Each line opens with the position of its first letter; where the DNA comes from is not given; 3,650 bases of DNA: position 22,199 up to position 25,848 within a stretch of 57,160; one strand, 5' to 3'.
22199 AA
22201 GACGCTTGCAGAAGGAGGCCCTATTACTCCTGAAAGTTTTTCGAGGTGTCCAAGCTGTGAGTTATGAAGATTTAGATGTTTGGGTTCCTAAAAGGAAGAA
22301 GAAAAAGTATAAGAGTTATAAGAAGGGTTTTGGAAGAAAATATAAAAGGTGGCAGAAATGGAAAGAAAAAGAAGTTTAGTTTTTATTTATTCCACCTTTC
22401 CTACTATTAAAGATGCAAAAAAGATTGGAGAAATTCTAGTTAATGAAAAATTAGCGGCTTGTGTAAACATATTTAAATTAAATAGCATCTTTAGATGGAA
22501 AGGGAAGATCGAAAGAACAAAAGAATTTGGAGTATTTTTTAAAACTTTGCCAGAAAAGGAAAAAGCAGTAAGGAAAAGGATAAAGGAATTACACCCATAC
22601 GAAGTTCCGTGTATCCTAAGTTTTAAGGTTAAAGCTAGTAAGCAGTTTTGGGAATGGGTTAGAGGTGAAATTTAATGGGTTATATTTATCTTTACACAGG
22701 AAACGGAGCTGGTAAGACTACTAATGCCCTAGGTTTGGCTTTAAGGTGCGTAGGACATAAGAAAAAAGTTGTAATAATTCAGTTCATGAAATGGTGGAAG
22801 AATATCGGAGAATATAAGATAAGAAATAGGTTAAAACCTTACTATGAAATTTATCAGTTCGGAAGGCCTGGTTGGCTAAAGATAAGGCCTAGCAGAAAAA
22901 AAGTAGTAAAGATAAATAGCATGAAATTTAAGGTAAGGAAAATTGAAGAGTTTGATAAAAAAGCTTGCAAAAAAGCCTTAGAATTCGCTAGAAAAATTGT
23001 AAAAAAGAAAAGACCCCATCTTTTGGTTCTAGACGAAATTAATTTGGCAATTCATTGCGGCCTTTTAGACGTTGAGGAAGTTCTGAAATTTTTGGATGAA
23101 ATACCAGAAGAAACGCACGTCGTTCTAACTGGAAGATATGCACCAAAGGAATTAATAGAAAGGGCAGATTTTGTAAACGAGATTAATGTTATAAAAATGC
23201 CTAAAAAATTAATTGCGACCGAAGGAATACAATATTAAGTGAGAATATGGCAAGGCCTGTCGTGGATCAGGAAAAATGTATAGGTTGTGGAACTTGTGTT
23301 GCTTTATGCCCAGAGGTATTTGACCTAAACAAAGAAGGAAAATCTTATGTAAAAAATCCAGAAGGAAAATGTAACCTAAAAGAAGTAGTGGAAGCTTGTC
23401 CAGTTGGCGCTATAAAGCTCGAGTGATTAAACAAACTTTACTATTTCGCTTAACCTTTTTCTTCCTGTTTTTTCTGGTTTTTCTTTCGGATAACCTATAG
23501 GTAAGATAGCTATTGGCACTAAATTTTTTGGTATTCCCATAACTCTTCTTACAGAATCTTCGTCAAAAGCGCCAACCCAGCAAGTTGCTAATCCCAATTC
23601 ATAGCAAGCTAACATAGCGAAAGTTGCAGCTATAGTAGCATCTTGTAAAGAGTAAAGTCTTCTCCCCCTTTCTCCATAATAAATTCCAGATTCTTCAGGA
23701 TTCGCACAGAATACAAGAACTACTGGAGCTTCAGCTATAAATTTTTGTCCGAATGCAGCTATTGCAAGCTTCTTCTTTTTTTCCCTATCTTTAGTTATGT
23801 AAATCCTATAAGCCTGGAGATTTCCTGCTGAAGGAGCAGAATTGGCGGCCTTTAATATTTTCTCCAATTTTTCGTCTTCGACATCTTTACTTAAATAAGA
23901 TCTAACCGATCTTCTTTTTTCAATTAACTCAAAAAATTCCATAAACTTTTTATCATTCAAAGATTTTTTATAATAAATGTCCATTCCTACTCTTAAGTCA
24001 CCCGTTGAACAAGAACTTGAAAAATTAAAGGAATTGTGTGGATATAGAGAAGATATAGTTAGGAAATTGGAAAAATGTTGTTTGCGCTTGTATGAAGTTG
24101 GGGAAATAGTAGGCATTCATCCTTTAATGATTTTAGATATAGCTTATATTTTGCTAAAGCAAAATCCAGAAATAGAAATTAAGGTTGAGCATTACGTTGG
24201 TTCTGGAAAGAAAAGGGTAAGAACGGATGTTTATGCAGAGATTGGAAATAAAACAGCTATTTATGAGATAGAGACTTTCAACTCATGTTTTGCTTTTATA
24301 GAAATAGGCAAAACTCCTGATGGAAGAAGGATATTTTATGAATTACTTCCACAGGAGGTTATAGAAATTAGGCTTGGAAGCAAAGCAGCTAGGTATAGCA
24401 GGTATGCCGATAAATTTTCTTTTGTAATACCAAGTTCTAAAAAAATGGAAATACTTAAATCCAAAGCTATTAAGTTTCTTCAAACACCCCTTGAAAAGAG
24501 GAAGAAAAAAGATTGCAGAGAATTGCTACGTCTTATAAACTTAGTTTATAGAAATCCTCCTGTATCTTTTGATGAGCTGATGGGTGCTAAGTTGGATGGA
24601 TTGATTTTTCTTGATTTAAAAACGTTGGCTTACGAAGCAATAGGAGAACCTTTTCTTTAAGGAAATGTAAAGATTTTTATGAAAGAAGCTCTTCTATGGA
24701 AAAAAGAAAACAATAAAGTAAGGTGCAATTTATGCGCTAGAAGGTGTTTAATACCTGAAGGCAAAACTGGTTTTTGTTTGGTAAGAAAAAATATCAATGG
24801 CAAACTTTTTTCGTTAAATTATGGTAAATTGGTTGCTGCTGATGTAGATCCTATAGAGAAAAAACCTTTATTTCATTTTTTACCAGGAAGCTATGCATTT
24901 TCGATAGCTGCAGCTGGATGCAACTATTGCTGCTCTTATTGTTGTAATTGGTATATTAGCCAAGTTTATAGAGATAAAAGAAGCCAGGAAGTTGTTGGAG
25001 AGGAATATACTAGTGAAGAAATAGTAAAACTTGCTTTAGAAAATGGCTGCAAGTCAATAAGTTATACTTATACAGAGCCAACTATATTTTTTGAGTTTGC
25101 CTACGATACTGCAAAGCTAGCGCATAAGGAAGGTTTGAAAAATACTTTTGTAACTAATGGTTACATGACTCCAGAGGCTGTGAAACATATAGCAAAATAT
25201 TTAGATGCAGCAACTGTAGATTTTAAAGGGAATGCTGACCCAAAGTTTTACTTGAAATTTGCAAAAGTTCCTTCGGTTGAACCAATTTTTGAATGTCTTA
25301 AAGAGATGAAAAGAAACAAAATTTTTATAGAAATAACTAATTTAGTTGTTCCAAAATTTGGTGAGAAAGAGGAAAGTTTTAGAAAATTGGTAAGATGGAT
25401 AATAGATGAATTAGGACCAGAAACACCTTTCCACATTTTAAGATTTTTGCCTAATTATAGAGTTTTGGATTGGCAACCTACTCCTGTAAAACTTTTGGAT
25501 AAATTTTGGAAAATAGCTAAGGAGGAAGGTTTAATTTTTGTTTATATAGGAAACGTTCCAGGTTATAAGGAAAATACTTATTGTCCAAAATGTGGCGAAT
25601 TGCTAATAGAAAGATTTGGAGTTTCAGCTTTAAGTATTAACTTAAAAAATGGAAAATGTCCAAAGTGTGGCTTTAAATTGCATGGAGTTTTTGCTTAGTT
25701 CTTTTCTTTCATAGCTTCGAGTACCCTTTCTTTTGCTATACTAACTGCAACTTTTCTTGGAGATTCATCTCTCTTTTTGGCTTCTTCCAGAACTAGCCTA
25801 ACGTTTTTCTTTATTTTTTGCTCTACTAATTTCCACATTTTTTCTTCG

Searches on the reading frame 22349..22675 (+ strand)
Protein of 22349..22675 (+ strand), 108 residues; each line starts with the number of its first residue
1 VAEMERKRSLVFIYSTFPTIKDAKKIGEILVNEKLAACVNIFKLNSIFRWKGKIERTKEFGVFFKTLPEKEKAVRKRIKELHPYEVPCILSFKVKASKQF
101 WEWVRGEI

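Call 59: search_protein_families(library=pfam, proteins=[window:22349-22675:+], max_evalue=0.00001)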
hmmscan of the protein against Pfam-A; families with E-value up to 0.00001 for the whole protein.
window:22349-22675:+ (108 aa): 1 family
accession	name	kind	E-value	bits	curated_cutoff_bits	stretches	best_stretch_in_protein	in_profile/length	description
PF03091.20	CutA1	-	1.2e-30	105.7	22.4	1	12-105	2-97/99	CutA1 divalent ion tolerance protein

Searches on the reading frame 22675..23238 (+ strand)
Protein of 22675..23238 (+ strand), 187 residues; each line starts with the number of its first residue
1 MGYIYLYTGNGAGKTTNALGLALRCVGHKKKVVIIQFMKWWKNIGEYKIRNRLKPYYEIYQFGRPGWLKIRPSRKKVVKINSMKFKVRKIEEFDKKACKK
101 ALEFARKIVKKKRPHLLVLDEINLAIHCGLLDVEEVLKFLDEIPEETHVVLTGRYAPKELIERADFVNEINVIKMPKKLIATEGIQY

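Call 59: search_protein_families(library=pfam, proteins=[window:22675-23238:+], max_evalue=0.00001)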
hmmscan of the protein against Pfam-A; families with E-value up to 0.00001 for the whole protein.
window:22675-23238:+ (187 aa): 1 family
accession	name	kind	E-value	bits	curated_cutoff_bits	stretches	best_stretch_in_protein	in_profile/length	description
PF02572.21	CobA_CobO_BtuR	-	2.2e-47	161.9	25.7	1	2-187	3-172/172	ATP:corrinoid adenosyltransferase BtuR/CobO/CobP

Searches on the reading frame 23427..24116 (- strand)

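Call 59: search_protein_families(library=pfam, proteins=[window:23427-24116:-], max_evalue=0.00001)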
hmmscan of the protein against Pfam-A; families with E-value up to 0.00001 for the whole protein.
window:23427-24116:- (229 aa): 2 families
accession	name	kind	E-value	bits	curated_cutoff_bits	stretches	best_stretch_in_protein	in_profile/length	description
PF00881.29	Nitroreductase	-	3e-34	119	23.5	2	122-209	82-167/167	Nitroreductase family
PF14512.11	TM1586_NiRdase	-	1.4e-14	54.7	27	1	168-227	92-150/215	Putative TM nitroreductase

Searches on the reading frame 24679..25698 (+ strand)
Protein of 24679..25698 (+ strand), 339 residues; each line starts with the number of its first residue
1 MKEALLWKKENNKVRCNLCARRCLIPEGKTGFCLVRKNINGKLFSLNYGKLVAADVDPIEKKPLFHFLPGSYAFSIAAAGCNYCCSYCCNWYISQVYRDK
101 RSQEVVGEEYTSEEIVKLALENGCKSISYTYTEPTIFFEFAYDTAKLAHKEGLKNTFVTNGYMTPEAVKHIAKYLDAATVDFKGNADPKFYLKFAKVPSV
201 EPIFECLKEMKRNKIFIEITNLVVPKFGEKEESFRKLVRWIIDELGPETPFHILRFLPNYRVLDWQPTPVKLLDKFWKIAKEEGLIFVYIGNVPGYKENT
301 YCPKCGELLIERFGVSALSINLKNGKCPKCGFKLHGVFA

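Call 59: search_protein_families(library=pfam, proteins=[window:24679-25698:+], max_evalue=0.00001)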
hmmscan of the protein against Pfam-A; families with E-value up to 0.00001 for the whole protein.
window:24679-25698:+ (339 aa): 1 family
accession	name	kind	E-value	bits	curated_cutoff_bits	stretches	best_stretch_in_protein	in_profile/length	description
PF04055.27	Radical_SAM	-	4.3e-20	73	29.5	1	79-241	5-166/166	Radical SAM superfamily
